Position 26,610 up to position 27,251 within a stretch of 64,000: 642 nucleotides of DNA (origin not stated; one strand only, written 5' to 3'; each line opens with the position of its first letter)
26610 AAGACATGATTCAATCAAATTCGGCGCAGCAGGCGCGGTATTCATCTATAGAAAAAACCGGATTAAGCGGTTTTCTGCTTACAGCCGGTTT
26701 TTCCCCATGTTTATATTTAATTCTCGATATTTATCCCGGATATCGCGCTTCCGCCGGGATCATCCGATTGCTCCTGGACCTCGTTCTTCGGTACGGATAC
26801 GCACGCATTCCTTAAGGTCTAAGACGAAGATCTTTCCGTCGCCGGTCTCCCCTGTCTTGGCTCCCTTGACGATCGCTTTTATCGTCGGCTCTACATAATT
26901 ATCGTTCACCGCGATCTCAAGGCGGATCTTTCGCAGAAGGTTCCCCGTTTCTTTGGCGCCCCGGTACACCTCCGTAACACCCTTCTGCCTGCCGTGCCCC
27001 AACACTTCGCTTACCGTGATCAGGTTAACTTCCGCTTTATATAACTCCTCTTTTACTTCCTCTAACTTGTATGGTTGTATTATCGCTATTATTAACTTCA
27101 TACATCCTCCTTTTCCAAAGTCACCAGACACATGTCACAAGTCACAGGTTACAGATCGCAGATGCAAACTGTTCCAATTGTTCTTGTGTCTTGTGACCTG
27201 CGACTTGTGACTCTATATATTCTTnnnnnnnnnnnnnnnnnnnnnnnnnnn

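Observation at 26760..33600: Three tandem amt-PII pairs; the two glnK copies are >99% identical over exactly the CDS while flanking amt genes have diverged (gene conversion)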

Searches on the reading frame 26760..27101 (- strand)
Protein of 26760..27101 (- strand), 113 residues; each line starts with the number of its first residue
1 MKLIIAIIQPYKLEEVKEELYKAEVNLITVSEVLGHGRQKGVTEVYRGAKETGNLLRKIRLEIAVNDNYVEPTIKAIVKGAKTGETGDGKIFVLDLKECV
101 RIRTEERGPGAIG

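Call 7: search_protein_families(library=pfam, proteins=[window:26760-27101:-])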
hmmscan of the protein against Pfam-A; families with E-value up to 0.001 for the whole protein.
window:26760-27101:- (113 aa): 1 family
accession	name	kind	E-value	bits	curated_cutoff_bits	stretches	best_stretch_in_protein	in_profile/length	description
PF00543.27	P-II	-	1.1e-26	93.6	25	1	1-106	1-102/102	Nitrogen regulatory protein P-II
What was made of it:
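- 26760..27101 (-): glnK_A, a PII protein of 113 aa. Nt 1-318 (26784-27101) form the homogenised tract. The last 7 codons (26760-26783, including the stop) are paralog-specific (tail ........). Pfam P-II E = 1.1e-26 (call 7).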

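Call 39: search_protein_families(library=ncbifam, proteins=[window:26760-27101:-], max_evalue=0.01)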
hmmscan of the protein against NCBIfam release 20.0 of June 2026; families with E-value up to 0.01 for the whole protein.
window:26760-27101:- (113 aa): 2 families
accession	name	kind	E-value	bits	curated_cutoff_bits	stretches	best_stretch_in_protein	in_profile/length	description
NF007946.0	PRK10665.1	equivalog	1.7e-32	112.5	181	1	1-107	1-107/112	P-II family nitrogen regulator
NF008111.0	PRK10858.1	equivalog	1.8e-31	108.9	202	1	1-111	1-111/112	nitrogen regulatory protein P-II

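Call 63: search_solved_structures(query=window:26760-27101:-, show_alignments=2, max_evalue=1e-20)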
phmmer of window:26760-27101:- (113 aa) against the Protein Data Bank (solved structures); distinct sequences matched with E-value up to 1e-20: 33.
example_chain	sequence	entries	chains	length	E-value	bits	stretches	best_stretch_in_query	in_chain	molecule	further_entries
8tge_J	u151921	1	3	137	2.4e-32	114.9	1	1-112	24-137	Nitrogen regulatory protein GlnK1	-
3mhy_A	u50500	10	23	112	4e-32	114.2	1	1-109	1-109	PII-like protein Pz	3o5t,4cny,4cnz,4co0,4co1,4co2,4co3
1hwu_A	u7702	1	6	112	1.4e-31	112.5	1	1-112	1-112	PII PROTEIN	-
3lf0_A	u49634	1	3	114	1.2e-28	103.1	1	1-111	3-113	Nitrogen regulatory protein P-II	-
3bzq_A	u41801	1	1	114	1.2e-28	103.1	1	1-111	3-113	Nitrogen regulatory protein P-II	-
1ufl_A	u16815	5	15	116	1.4e-28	102.8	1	1-111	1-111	Nitrogen regulatory protein P-II | NITROGEN REGULATORY PROTEIN PII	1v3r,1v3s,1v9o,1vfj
2gw8_A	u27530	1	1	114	1.9e-28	102.4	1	1-111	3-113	PII signal transduction protein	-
2eg1_A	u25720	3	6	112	2.5e-28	102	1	1-112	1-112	Nitrogen regulatory protein P-II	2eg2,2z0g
1qy7_A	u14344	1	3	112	2.6e-28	101.9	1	1-111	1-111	Nitrogen regulatory protein P-II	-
2xbp_A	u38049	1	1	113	3e-28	101.8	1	1-112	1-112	NITROGEN REGULATORY PROTEIN P-II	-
4aff_A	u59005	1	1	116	3.2e-28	101.6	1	1-112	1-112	NITROGEN REGULATORY PROTEIN P-II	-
2xul_A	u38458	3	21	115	4.7e-28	101.1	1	1-112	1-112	NITROGEN REGULATORY PROTEIN P-II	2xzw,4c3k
2jj4_D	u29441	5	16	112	6.7e-28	100.6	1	1-111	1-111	NITROGEN REGULATORY PROTEIN P-II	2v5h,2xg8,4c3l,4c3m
8wm7_E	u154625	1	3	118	7e-28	100.6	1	1-111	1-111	Nitrogen regulatory protein P-II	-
23eo_A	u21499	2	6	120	7e-28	100.6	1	1-111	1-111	Signaling protein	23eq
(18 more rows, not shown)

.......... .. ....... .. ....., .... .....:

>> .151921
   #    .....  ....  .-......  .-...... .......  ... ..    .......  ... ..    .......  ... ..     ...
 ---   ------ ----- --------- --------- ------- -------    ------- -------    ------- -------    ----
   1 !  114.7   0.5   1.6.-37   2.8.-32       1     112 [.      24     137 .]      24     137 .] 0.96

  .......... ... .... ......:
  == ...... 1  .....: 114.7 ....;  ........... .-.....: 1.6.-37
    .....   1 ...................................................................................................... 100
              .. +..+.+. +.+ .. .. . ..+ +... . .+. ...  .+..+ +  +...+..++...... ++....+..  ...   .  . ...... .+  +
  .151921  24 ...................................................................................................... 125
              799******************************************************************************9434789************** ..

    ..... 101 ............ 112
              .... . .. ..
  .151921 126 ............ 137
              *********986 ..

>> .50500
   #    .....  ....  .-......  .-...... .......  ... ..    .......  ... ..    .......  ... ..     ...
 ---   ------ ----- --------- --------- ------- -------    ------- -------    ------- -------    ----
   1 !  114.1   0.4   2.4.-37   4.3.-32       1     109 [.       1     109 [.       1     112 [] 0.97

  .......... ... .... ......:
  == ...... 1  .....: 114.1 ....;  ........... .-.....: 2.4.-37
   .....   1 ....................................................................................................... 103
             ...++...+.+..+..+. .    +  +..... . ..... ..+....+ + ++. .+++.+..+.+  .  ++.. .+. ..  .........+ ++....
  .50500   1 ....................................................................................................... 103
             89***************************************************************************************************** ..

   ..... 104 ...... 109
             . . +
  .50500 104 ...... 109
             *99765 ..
